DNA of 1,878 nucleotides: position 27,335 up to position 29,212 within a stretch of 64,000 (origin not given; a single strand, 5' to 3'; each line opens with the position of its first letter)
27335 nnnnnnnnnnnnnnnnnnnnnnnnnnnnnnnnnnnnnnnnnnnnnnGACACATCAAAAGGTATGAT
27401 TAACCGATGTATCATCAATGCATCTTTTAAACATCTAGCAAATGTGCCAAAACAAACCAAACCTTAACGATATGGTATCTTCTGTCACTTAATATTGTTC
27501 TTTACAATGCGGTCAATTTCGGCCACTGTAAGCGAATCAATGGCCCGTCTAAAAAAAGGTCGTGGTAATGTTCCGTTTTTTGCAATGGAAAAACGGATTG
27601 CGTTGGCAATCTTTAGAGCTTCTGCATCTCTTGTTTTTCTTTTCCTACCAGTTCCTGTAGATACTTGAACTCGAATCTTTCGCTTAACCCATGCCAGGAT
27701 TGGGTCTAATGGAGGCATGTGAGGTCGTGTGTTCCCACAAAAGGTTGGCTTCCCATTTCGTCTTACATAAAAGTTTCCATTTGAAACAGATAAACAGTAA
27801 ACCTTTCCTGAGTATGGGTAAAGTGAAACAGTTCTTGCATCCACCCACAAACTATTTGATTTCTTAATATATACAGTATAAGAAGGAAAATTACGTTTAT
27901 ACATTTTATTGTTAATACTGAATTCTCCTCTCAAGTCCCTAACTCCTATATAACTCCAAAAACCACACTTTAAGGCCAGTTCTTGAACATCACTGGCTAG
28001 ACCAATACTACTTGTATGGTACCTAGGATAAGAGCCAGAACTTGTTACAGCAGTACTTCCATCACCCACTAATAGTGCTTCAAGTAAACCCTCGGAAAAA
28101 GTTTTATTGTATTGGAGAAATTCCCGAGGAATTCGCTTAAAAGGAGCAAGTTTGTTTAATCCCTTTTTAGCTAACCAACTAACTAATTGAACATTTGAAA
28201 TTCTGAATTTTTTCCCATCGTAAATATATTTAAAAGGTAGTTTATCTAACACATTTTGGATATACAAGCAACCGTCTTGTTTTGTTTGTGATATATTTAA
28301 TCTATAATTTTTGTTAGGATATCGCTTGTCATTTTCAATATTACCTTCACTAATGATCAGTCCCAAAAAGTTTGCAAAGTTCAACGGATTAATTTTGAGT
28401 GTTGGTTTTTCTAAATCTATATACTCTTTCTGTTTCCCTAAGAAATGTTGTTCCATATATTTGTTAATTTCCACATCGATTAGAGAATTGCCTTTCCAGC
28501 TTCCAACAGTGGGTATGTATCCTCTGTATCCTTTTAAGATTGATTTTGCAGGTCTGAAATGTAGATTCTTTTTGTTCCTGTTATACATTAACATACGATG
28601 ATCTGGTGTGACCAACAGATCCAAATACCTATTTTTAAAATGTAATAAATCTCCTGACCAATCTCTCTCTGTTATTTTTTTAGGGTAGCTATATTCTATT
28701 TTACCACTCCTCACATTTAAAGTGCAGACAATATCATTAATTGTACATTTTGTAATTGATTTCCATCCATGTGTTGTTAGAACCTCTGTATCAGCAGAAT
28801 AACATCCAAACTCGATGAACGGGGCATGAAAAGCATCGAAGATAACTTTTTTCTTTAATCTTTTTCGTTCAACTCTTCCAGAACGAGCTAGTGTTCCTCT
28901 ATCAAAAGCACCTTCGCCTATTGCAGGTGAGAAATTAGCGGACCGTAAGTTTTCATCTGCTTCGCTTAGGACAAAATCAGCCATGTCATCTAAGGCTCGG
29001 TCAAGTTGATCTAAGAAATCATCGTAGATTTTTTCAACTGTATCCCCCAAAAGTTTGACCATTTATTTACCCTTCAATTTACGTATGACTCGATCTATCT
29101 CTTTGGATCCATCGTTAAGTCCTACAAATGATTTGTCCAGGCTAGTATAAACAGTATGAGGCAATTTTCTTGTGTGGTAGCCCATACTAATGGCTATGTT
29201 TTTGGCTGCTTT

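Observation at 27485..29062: Intein with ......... homing endonuclease inserted in the conserved EFG^T site of an HK97 gp10-family virion protein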

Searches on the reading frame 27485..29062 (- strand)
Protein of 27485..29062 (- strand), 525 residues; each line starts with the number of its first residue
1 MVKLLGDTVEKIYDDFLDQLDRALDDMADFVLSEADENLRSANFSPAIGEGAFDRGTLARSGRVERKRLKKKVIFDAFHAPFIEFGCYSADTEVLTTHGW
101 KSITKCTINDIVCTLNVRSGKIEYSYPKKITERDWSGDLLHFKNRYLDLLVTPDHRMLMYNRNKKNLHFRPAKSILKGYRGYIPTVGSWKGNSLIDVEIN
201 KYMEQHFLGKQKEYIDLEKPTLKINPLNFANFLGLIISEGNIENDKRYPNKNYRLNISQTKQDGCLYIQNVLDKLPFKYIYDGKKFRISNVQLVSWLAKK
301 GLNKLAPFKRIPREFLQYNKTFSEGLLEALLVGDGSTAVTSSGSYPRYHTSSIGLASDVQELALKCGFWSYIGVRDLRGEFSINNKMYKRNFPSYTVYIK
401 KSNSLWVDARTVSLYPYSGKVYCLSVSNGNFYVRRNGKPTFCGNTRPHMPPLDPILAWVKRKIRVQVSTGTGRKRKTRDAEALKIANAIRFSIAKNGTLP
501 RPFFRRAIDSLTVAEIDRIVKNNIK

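Call 4: search_protein_families(library=pfam, proteins=[window:27488-29062:-], max_evalue=1)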
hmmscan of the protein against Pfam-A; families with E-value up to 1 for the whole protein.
seq(525 aa): 5 families
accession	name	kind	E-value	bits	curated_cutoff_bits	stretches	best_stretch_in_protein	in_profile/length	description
PF14528.11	LAGLIDADG_3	-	1e-06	29.4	22.5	1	325-380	5-63/82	LAGLIDADG-like domain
PF04883.17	HK97-gp10_like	-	0.00059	21.2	21.4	1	6-86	4-78/78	Bacteriophage HK97-gp10, putative tail-component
PF14890.11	Intein_splicing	-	0.0011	19.2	35.8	1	114-433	25-148/155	Intein splicing domain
PF14527.11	LAGLIDADG_WhiA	-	0.073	13.6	23.2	0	233-278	6-47/93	WhiA LAGLIDADG-like domain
PF13403.11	Hint_2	-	0.13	13.1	28.4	1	87-164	2-90/147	Hint domain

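Call 11: search_dna_similar(query=window:27485-29062:-, collection=phages, mode=protein, max_evalue=0.001, max_rows=40)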
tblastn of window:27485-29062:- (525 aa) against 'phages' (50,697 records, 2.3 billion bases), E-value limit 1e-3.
Records with a match: 229; places in all: 232; records where one place covers at least 80% of the query: 0.
Best place of each record, by identity: <60% 229.
By first word of the organism name: Mycobacterium 119; Staphylococcus 43; Escherichia 8; Pseudomonas 8; Pectobacterium 6; Salmonella 6; Vibrio 6; Prevotella 4; Corynebacterium 4; Salinibacter 3; and 14 more.
By host as written in the record: Mycobacterium smegmatis mc2 155 93; Mycobacterium smegmatis mc#155 20; - 18; Staphylococcus aureus 15; Pseudomonas syringae pv. porri LMG 28495 8; Escherichia coli 7; Staphylococcus carnosus TM300 5; Prevotella sp. 4; and 37 more.
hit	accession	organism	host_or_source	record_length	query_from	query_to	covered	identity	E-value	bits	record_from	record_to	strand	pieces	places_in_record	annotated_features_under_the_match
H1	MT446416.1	Escherichia virus TH47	Escherichia coli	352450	65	452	74%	25.8%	3e-17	92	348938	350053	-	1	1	record has no annotation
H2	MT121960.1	Phage DP SC_2_H4_2017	bacteria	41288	66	450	73%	26.0%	9e-13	77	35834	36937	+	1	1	DNA polymerase 1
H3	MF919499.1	Mycobacterium phage Daffodil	Mycobacterium smegmatis mc2 155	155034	87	446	69%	27.7%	8e-18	93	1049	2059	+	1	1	nucleotidyltransferase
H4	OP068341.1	Mycobacterium phage Maby2021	Mycobacterium smegmatis mc2 155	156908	87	446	69%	27.7%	1e-17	93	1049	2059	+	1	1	3: nucleotidyl transferase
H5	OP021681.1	Mycobacterium phage Capablanca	Mycobacterium smegmatis mc2 155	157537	87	446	69%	27.7%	1e-17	93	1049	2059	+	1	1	3: nucleotidyl transferase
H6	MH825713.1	Mycobacterium phage Zalkecks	Mycobacterium smegmatius mc2 155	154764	87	446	69%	27.7%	1e-17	92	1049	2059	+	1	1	3: nucleotidyltransferase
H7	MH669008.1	Mycobacterium phage Megamind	Mycobacterium smegmatis mc2 155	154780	87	446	69%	27.7%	1e-17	92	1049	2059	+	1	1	3: nucleotidyltransferase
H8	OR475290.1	Mycobacterium phage NedWong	Mycobacterium smegmatis mc#155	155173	87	446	69%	27.7%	1e-17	92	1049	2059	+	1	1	3: nucleotidyl transferase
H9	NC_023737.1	Mycobacterium phage Pleione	Mycobacterium smegmatis mc2 155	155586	87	446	69%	27.7%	1e-17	92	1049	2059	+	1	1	3: nucleotidyltransferase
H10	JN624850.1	Mycobacterium phage Pleione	Mycobacterium smegmatis mc2 155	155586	87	446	69%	27.7%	1e-17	92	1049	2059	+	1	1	3: nucleotidyltransferase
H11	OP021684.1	Mycobacterium phage YemiJoy2021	Mycobacterium smegmatis mc2 155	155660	87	446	69%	27.7%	1e-17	92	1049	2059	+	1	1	3: nucleotidyl transferase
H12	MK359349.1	Mycobacterium phage FoxtrotP1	Mycobacterium smegmatis mc2 155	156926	87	446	69%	27.7%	2e-17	92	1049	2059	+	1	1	3: HNH endonuclease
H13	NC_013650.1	Mycobacterium phage ET08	Mycobacterium smegmatis mc2 155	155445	87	446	69%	27.7%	2e-17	92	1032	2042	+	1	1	3: nucleotidyltransferase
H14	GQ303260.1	Mycobacterium phage ET08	Mycobacterium smegmatis mc2 155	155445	87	446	69%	27.7%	2e-17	92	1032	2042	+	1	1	3: nucleotidyltransferase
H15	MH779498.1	Mycobacterium phage Bread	Mycobacterium smegmatis mc2 155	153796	87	446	69%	27.7%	2e-17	92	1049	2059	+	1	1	3: nucleotidyltransferase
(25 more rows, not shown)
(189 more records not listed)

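Call 13: find_homologous_proteins(query=window:27488-29062:-, max_evalue=0.001)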
Query window:27488-29062:- (525 aa): 107 proteins with E <= 0.001 among 8000 candidates.
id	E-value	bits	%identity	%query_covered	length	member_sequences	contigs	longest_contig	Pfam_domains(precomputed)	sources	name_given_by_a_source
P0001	0.0e+0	1212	100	100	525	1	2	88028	PF14528.12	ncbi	ncbi:MAG: LAGLIDADG family homing endonuclease [Thermodesulfobacteriota bacterium]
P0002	8.3e-48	181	35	70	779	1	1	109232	PF14528.12,PF14890.12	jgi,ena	-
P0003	8.5e-48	181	35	71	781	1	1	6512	PF02843.23,PF01071.25,PF14528.12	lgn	-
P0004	5.9e-44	169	33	72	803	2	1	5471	PF02843.23,PF14528.12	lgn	-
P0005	1.9e-41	160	34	69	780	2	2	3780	PF14528.12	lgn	-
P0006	5.6e-38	149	29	78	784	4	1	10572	PF02843.23,PF01071.25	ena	-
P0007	1.4e-35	141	34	70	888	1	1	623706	PF02543.22,PF16861.11,PF14528.12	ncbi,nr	ncbi:hypothetical protein HYY74_02995 [Candidatus Woesearchaeota archaeon]|nr:hypothetical protein [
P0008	1.3e-34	138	33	68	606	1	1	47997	PF03602.22,PF14528.12,PF01555.25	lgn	-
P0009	1.8e-33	134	33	69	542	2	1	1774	PF14528.12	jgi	jgi:hypothetical protein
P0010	4.3e-32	130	34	72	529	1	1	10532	PF14528.12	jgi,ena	-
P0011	4.4e-32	129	33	72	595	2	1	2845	PF04560.26,PF14528.12,PF00562.34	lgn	-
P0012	6.2e-32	129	31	68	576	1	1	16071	PF14528.12,PF02511.21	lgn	-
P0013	6.2e-32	129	31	70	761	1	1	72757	PF27218.1,PF14528.12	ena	-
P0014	1.2e-31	128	31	69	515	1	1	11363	PF14528.12,PF14890.12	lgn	-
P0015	1.3e-31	128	32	69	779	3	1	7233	PF00202.28,PF14528.12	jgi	jgi:glutamate-1-semialdehyde aminotransferase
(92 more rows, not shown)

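Call 19: find_encoding_contigs(protein=P0001, flank=2000, max_places=3)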
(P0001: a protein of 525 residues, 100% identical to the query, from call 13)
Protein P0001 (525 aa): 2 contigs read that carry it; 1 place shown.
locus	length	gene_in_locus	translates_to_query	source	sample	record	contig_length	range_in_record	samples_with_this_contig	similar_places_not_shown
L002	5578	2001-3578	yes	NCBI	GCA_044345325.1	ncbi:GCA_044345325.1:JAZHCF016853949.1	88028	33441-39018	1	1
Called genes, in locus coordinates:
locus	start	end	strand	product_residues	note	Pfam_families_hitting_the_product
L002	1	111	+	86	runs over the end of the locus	-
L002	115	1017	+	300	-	PF26761:Acb5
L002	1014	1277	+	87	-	-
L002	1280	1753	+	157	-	-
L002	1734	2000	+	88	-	-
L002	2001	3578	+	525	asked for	PF14528:LAGLIDADG_3 (faint)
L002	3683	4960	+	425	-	-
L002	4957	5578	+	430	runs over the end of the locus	-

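Call 71: predict_structure(alignment_id=A4)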
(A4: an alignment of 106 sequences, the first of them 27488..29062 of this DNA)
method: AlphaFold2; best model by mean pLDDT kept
length: 525 residues; sequences in the alignment: 106
mean_pLDDT: 59.4   pTM: 0.47
mean pLDDT of the five models: 59.4, 58.3, 55.4, 54.9, 54.1
residues with pLDDT >= 90: 125; 70-90: 64; 50-70: 89; < 50: 247
segments of 3 or more residues with pLDDT < 50: 91-107, 127-134, 176-194, 207-273, 280-287, 303-356, 364-371, 382-387, 398-444
pLDDT, mean of each block of 10 residues (from residue 1): 65 94 98 97 86 92 97 96 83 39 39 74 54 60 89 84 79 48 34 48 49 33 36 35 32 27 37 49 46 59 38 28 27 29 29 43 46 53 47 50 36 39 36 41 61 94 68 67 94 92 96 97 94
secondary structure, 60 per line:
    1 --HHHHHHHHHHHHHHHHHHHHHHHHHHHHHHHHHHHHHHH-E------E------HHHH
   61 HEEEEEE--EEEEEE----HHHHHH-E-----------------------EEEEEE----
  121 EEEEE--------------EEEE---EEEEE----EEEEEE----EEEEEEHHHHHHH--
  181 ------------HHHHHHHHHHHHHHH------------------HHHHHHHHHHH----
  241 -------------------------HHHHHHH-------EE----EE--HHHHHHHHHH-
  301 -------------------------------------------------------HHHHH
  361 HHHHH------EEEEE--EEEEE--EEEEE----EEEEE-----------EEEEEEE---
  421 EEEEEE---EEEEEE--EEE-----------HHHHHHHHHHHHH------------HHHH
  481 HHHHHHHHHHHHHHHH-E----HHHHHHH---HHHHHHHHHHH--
elements in order: H3-41 H57-61 E62-67 E70-75 H80-85 E111-116 E121-125 E140-143 E147-151 E156-161 E166-171 H172-178 H193-207 H226-236 H266-272 H290-299 H356-365 E372-376 E379-383 E386-390 E395-399 E411-417 E421-426 E430-435 E438-440 H452-464 H477-496 H503-509 H513-523

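Call 83: find_encoding_contigs(protein=P0002, flank=10000, max_places=1)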
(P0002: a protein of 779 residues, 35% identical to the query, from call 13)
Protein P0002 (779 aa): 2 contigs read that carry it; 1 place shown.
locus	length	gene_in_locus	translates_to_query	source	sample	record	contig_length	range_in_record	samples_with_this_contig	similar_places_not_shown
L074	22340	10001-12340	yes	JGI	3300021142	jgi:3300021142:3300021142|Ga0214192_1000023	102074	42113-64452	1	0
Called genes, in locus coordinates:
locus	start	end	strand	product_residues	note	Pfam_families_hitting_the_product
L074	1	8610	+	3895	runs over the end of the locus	-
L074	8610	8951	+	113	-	-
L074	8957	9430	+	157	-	-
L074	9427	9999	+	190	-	-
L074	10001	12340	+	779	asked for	PF14890:Intein_splicing (weak), PF14528:LAGLIDADG_3 (weak)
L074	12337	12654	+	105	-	-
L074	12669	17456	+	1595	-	-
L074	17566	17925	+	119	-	-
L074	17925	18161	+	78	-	-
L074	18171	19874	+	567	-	-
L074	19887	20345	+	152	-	-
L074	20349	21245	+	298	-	-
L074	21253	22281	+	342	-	PF21722:Gly_rich_2 (weak)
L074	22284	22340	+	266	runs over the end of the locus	-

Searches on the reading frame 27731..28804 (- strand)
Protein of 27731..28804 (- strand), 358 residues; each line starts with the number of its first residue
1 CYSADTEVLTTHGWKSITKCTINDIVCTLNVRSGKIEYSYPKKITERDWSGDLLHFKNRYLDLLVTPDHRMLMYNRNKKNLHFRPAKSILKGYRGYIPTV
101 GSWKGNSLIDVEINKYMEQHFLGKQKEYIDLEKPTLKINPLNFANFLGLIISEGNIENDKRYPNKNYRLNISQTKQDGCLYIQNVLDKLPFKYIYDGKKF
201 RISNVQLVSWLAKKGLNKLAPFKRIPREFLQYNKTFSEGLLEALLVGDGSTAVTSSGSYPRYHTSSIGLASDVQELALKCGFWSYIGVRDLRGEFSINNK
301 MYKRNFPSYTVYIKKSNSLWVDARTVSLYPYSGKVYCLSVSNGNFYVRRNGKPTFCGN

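Call 4: search_protein_families(library=pfam, proteins=[window:27731-28804:-], max_evalue=1)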
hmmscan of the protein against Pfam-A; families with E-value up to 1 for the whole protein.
seq(358 aa): 5 families
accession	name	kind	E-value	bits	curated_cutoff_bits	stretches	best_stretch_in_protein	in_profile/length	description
PF14528.11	LAGLIDADG_3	-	3.6e-07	30.8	22.5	1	239-295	5-64/82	LAGLIDADG-like domain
PF14890.11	Intein_splicing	-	0.00036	20.8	35.8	1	28-347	25-148/155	Intein splicing domain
PF14527.11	LAGLIDADG_WhiA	-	0.029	14.9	23.2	0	147-192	6-47/93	WhiA LAGLIDADG-like domain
PF13403.11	Hint_2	-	0.074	13.9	28.4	1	1-78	2-90/147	Hint domain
PF03161.18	LAGLIDADG_2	-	0.1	13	25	0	147-189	5-44/168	LAGLIDADG DNA endonuclease family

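Call 5: search_protein_families(library=phrogs, proteins=[window:27731-28804:-], max_evalue=1)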
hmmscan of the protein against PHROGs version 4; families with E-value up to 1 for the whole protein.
seq(358 aa): 5 families
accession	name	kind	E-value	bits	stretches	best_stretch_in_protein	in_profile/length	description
phrog_85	-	DNA, RNA and nucleotide metabolism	3e-14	53.5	1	1-90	89-183/866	thymidylate synthase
phrog_12229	-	DNA, RNA and nucleotide metabolism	0.00035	20.1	1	1-358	149-471/577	ribonucleotide reductase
phrog_32482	-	other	0.0011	18.8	0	255-358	292-405/589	PhoH-like phosphate starvation-inducible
phrog_30356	-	DNA, RNA and nucleotide metabolism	0.017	14.2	1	211-297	558-647/823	helicase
phrog_21587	-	unknown function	0.06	12.5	1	1-72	575-646/706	-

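Call 72: search_solved_structures(query=window:27731-28804:-, max_evalue=0.01, show_alignments=2)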
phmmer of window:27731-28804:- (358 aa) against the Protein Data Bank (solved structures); distinct sequences matched with E-value up to 0.01: 1.
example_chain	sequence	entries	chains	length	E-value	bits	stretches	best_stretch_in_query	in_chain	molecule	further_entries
6zgq_A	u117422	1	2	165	0.0026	20.1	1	5-73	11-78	AceL NrdHF-1-1 Intein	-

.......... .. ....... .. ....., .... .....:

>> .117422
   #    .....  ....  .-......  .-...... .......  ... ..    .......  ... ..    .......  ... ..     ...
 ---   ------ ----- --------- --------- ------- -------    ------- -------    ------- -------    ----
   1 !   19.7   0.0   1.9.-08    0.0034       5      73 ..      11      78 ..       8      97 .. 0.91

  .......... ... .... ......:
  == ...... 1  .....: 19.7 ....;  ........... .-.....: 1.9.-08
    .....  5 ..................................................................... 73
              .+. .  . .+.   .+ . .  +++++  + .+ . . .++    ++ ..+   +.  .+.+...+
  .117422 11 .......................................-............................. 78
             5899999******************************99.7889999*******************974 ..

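Call 74: search_solved_structures(query=A5, max_evalue=0.001, show_alignments=1)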
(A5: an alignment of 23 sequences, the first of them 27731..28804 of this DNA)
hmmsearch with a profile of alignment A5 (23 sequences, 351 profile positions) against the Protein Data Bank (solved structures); distinct sequences matched with E-value up to 0.001: 19.
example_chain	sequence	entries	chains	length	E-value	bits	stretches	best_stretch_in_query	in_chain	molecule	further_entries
2cw7_A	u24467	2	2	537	1.7e-21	80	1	139-310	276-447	Endonuclease PI-PkoII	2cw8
7qsu_A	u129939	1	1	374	6e-15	58.4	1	42-338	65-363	V-ATPase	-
7qss_A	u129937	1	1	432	3.4e-14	55.9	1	42-297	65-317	V-type ATP synthase alpha chain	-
6zgq_A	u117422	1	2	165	5.7e-10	42.1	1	6-77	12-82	AceL NrdHF-1-1 Intein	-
1dfa_A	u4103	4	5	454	8.2e-06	28.4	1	103-302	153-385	PI-SCEI ENDONUCLEASE | ENDONUCLEASE PI-SCEI | PI-SCEI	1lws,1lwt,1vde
1um2_A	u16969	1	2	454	9.3e-06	28.2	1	103-302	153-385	ENDONUCLEASE PI-SCEI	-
1ef0_A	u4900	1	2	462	9.7e-06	28.1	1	104-302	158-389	PI-SCEI ENDONUCLEASE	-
1jva_A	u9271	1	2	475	1.1e-05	28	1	104-302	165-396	VMA1-DERIVED HOMING ENDONUCLEASE X10SSS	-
2jmz_A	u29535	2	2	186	2.5e-05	26.8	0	27-76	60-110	Hypothetical protein MJ0781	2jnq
3ifj_A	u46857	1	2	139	4.6e-05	25.9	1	4-48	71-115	Endonuclease PI-MtuI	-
2dch_X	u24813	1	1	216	5.2e-05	25.8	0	134-245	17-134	putative homing endonuclease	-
7qst_A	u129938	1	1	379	5.3e-05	25.7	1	50-266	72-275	V-type ATP synthase subunit A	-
9cop_A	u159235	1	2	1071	5.9e-05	25.6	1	105-302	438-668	V-type proton ATPase catalytic subunit A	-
3igd_A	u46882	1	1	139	6.1e-05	25.5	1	4-47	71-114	Endonuclease PI-MtuI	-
2in9_A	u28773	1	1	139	6.2e-05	25.5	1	4-47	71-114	Endonuclease PI-MtuI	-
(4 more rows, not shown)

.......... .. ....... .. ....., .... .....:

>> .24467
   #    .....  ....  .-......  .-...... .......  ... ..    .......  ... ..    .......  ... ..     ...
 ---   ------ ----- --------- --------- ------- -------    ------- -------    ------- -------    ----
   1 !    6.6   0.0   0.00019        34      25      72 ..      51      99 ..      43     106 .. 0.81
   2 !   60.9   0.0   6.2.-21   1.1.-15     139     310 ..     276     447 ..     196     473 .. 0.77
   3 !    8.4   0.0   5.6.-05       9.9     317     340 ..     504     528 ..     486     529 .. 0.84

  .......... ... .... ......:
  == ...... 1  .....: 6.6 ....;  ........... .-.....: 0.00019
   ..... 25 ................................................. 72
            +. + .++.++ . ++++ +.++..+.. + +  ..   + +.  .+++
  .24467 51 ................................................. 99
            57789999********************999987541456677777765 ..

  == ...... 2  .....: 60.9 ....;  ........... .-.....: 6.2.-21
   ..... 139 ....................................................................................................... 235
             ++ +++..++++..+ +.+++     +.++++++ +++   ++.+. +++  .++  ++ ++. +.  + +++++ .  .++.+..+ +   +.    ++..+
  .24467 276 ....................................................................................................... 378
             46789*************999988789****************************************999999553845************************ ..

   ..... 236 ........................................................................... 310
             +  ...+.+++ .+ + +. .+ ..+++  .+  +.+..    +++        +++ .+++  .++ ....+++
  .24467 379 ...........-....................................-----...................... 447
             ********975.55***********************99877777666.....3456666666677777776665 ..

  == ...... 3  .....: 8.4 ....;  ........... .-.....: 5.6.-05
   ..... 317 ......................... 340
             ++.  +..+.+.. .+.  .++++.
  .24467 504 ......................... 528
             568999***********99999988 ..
